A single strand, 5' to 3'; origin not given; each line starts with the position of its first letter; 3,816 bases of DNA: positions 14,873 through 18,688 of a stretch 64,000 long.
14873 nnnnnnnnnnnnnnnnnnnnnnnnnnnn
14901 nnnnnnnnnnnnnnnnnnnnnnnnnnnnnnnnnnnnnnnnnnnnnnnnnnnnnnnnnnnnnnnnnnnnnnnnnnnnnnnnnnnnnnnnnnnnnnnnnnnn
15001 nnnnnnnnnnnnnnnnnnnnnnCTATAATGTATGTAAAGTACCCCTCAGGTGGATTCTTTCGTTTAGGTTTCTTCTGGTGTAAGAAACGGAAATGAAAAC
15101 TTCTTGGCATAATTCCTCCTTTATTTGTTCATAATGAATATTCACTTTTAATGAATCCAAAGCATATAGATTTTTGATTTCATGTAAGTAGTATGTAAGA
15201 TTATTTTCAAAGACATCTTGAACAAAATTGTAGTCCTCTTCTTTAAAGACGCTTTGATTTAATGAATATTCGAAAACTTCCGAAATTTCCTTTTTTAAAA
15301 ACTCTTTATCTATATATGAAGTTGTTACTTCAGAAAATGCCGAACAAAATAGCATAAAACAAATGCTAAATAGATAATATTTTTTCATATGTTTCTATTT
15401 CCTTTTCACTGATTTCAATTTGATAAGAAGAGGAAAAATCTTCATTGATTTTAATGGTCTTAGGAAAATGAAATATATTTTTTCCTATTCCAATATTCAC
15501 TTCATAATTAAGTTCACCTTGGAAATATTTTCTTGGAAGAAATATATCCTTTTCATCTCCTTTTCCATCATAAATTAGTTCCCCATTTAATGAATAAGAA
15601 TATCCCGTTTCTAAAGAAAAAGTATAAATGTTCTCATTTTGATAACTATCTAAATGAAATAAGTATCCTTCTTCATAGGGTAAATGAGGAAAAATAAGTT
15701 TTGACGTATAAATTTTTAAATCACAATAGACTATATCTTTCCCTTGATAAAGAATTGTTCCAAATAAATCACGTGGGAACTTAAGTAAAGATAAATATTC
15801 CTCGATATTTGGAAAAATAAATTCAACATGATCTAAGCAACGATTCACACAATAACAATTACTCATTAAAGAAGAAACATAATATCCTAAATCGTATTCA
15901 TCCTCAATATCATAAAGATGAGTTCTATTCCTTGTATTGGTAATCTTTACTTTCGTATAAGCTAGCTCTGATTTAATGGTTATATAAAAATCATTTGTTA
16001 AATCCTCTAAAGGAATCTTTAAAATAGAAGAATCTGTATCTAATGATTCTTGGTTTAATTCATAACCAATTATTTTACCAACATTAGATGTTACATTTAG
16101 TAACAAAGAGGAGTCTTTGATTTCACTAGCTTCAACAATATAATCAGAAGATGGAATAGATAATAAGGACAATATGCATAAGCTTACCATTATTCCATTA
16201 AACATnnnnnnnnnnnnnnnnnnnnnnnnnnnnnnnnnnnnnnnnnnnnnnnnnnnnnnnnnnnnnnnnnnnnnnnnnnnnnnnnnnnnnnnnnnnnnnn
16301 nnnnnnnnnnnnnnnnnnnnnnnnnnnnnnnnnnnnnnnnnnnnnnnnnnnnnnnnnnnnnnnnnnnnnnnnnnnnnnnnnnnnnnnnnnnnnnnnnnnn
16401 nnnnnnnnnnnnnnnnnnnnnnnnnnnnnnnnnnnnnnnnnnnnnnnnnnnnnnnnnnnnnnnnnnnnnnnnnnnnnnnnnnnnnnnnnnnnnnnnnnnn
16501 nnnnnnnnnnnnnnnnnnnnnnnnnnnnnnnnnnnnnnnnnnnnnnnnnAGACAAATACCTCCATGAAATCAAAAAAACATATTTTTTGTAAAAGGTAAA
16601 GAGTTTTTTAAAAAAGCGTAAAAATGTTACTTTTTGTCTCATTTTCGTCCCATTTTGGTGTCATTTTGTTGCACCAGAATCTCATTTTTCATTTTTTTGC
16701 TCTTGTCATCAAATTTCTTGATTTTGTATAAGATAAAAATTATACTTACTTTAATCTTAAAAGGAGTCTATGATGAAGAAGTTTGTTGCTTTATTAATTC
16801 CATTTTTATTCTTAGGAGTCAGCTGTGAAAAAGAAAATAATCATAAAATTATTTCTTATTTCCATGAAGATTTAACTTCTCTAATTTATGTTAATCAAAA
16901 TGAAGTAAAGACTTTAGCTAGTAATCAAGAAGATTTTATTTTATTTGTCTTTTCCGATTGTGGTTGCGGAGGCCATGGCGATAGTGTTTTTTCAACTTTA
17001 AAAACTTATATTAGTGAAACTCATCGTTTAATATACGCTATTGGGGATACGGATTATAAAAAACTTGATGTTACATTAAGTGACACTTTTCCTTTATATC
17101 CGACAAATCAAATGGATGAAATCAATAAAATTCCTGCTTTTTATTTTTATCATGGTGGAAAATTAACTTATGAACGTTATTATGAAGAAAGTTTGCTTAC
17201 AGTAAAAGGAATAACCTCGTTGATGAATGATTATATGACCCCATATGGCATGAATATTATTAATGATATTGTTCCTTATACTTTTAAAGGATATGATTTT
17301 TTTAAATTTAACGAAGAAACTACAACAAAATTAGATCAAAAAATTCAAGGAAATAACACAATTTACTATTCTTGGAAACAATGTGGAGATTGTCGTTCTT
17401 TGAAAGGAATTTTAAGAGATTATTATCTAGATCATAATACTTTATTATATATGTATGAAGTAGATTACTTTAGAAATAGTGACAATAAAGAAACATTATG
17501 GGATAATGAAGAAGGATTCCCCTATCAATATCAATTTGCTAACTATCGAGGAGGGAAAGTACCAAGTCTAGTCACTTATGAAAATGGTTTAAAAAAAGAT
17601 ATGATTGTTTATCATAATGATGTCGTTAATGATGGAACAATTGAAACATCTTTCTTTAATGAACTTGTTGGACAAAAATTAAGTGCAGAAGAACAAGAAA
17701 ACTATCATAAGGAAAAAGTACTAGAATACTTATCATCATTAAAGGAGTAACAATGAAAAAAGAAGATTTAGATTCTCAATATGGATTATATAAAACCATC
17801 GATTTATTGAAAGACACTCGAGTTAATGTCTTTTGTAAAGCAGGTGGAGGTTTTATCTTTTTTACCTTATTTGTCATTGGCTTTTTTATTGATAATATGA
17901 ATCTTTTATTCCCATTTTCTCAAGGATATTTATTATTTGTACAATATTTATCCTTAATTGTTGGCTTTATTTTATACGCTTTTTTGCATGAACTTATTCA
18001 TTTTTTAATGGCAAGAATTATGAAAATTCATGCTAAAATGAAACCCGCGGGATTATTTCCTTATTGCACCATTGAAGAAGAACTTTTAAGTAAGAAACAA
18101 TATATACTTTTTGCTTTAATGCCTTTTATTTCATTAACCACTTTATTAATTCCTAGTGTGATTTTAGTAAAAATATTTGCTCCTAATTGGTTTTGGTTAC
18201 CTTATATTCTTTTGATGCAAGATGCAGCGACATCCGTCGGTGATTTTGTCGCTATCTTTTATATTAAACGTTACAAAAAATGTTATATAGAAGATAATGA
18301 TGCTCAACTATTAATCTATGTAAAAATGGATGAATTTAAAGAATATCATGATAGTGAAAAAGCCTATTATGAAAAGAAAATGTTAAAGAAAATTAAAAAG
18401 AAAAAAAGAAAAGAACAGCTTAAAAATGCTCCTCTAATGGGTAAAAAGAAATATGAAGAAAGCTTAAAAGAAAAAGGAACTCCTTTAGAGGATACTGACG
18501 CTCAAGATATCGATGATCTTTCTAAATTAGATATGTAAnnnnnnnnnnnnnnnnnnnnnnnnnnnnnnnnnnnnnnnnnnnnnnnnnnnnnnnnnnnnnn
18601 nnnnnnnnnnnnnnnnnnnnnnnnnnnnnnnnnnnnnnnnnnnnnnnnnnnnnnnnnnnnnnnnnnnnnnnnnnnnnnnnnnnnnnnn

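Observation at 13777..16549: Operon of a small sigma-70 region-4-like regulator followed by four secreted/membrane proteins of unknown function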

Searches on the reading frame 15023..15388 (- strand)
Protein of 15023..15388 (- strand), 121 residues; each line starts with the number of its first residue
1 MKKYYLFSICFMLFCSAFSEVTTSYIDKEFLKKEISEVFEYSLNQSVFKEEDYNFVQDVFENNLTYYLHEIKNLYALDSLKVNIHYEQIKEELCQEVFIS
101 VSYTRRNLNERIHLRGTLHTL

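Call 5: search_protein_families(library=pfam, proteins=[window:15023-15388:-], max_evalue=1)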
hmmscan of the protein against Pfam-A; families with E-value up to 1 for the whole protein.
window:15023-15388:- (121 aa): 2 families
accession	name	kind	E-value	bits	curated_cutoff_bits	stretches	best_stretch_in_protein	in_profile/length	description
PF17431.7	YpmT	-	0.065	13.7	25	0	2-23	3-24/60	Uncharacterized YmpT-like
PF09775.14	Keratin_assoc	-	0.11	12.6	23.5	1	5-39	40-74/129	Keratinocyte-associated protein 2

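Call 6: search_protein_families(library=ncbifam, proteins=[window:15023-15388:-], max_evalue=1)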
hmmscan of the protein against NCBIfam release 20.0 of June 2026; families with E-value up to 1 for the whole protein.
window:15023-15388:- (121 aa): 2 families
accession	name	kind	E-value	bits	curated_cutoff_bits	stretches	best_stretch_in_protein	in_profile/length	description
NF052318.1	T9SS_sortase_N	equivalog_domain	0.052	13.7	40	1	1-92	1-88/140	type IX secretion system sortase PorU, long form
NF035931.1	lectin_3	subfamily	0.055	12.9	300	0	27-61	84-118/226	lectin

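Call 7: search_protein_families(library=phrogs, proteins=[window:15023-15388:-], max_evalue=1)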
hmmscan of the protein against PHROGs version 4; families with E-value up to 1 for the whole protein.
window:15023-15388:- (121 aa): 2 families
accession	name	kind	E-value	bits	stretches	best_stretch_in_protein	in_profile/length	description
phrog_5547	-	moron, auxiliary metabolic gene and host takeover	0.17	12.9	1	10-72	2-63/88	membrane protein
phrog_30350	-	unknown function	0.94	10.9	0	33-67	2-37/69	-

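Call 49: search_protein_families(library=padloc, proteins=[window:15023-15388:-], max_evalue=0.1)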
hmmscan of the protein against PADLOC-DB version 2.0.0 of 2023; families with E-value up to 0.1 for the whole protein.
window:15023-15388:- (121 aa): 0 families

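Call 90: search_solved_structures(query=A10, max_evalue=10)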
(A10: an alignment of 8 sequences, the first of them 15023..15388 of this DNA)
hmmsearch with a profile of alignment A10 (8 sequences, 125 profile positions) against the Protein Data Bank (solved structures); distinct sequences matched with E-value up to 10: 4.
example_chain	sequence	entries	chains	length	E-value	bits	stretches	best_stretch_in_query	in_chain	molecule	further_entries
1xxg_A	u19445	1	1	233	0.87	13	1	25-97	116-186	enterotoxin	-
3owe_B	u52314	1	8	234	0.88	13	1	25-97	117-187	Enterotoxin SEG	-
3mc0_B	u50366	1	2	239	0.91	12.9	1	25-97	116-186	Enterotoxin SEG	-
6gz0_A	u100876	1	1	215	1.1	12.6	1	13-66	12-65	HTH-type transcriptional regulator LeuO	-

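Call 93: search_protein_families(library=pfam, alignment_id=A10, max_evalue=10)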
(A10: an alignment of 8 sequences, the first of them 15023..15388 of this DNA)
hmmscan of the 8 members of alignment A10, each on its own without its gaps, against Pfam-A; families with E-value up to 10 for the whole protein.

A. member 1, window:15023-15388:- (121 aa): 2 families
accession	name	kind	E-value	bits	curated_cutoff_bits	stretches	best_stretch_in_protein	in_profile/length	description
PF17431.7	YpmT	-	0.065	13.7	25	1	2-23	3-24/60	Uncharacterized YmpT-like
PF09775.14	Keratin_assoc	-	0.11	12.6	23.5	1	5-39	40-74/129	Keratinocyte-associated protein 2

B. families by the number of members that match (of 8 scanned): 7 families
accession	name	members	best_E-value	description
PF25328.1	PH_MADD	1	0.023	MADD C-terminal PH-like domain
PF06866.16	DUF1256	1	0.042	Protein of unknown function (DUF1256)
PF25409.1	PH_33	1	0.045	Fungal PH-like domain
PF17431.7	YpmT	1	0.065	Uncharacterized YmpT-like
PF20785.2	MACPF_D3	1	0.081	MACPF protein, D3 domain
PF09775.14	Keratin_assoc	1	0.11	Keratinocyte-associated protein 2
PF14510.11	ABC_trans_N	1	0.18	ABC-transporter N-terminal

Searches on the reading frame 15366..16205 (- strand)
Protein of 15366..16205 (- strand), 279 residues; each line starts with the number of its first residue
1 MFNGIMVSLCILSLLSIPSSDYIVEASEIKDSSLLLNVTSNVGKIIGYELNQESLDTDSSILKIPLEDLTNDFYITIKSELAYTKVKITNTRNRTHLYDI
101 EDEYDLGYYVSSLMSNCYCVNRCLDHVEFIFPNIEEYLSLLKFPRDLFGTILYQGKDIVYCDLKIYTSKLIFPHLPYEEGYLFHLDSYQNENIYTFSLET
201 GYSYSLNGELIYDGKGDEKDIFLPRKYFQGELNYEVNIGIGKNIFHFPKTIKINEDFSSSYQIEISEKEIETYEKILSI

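Call 5: search_protein_families(library=pfam, proteins=[window:15366-16205:-], max_evalue=1)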
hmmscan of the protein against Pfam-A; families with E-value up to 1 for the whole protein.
window:15366-16205:- (279 aa): 0 families

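Call 6: search_protein_families(library=ncbifam, proteins=[window:15366-16205:-], max_evalue=1)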
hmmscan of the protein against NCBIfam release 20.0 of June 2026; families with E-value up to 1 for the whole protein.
window:15366-16205:- (279 aa): 0 families

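Call 7: search_protein_families(library=phrogs, proteins=[window:15366-16205:-], max_evalue=1)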
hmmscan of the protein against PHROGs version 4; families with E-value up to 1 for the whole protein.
window:15366-16205:- (279 aa): 1 family
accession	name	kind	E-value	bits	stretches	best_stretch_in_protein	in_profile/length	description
phrog_31756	-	unknown function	0.075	14.4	1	76-145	25-97/101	-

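Call 49: search_protein_families(library=padloc, proteins=[window:15366-16205:-], max_evalue=0.1)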
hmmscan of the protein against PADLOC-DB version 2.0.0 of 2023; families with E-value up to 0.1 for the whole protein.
window:15366-16205:- (279 aa): 0 families

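Call 72: search_protein_families(library=pfam, alignment_id=A9, max_evalue=10)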
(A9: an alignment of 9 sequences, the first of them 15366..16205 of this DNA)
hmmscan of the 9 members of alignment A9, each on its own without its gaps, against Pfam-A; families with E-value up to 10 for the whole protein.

A. member 1, window:15366-16205:- (279 aa): 0 families

B. families by the number of members that match (of 9 scanned): 6 families
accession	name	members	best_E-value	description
PF01255.24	Prenyltransf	1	0.065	Putative undecaprenyl diphosphate synthase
PF11620.14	GABP-alpha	1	0.082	GA-binding protein alpha chain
PF04266.20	ASCH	1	0.089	ASCH domain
PF24868.1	YABBY_N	1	0.14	YABBY, N-terminal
PF24053.1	DUF7356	1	0.19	Domain of unknown function (DUF7356)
PF21542.2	TetR_C_42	1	4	Tetracyclin repressor-like, C-terminal domain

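Call 89: search_solved_structures(query=A9, max_evalue=10)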
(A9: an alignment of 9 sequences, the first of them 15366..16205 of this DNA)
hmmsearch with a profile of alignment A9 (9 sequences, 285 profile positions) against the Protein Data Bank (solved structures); distinct sequences matched with E-value up to 10: 1.
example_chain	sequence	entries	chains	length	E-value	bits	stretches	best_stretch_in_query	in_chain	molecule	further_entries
7ur7_A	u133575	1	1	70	1.2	11.8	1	17-67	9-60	17_bp_sh3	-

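Call 95: list_cluster_members(proteins=[P0002, window:15366-16205:-, window:15023-15388:-, P0001, window:13777-14094:-, window:16770-17750:+])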
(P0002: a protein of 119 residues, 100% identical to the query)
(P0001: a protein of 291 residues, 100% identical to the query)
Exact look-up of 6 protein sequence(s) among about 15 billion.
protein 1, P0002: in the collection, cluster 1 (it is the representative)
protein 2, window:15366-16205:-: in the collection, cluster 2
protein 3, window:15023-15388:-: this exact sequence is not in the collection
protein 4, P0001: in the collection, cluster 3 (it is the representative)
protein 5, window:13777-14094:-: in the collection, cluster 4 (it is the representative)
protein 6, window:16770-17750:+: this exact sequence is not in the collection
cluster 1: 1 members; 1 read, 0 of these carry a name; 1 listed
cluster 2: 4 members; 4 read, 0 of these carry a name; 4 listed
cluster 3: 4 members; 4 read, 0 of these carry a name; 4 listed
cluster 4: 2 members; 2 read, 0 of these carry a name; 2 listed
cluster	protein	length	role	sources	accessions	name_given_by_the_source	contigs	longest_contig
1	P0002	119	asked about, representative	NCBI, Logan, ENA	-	-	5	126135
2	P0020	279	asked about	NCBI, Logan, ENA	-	-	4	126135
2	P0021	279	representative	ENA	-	-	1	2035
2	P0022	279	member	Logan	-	-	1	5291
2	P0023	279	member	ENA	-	-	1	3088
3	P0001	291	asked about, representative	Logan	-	-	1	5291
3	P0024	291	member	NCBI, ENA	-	-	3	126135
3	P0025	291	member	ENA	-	-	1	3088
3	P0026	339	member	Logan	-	-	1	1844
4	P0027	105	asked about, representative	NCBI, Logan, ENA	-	-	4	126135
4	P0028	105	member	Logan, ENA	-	-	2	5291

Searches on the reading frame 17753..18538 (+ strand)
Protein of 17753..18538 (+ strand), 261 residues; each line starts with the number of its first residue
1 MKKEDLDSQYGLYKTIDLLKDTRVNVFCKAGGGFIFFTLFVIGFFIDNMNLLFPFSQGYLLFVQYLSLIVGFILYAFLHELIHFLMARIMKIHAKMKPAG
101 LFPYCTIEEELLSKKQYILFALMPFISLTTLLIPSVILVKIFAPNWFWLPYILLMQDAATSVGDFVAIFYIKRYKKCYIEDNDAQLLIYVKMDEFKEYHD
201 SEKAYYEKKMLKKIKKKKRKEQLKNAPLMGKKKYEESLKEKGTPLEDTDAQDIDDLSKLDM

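Call 22: search_protein_families(library=pfam, proteins=[window:17753-18538:+], max_evalue=0.01)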
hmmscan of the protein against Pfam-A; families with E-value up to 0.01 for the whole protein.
window:17753-18538:+ (261 aa): 1 family
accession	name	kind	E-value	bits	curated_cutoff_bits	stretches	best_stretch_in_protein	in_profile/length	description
PF11667.14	DUF3267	-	1.3e-15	58.1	27.1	1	72-177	1-106/108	Putative zincin peptidase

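Call 49: search_protein_families(library=padloc, proteins=[window:17753-18538:+], max_evalue=0.1)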
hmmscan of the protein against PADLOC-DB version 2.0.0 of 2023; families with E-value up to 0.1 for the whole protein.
window:17753-18538:+ (261 aa): 0 families
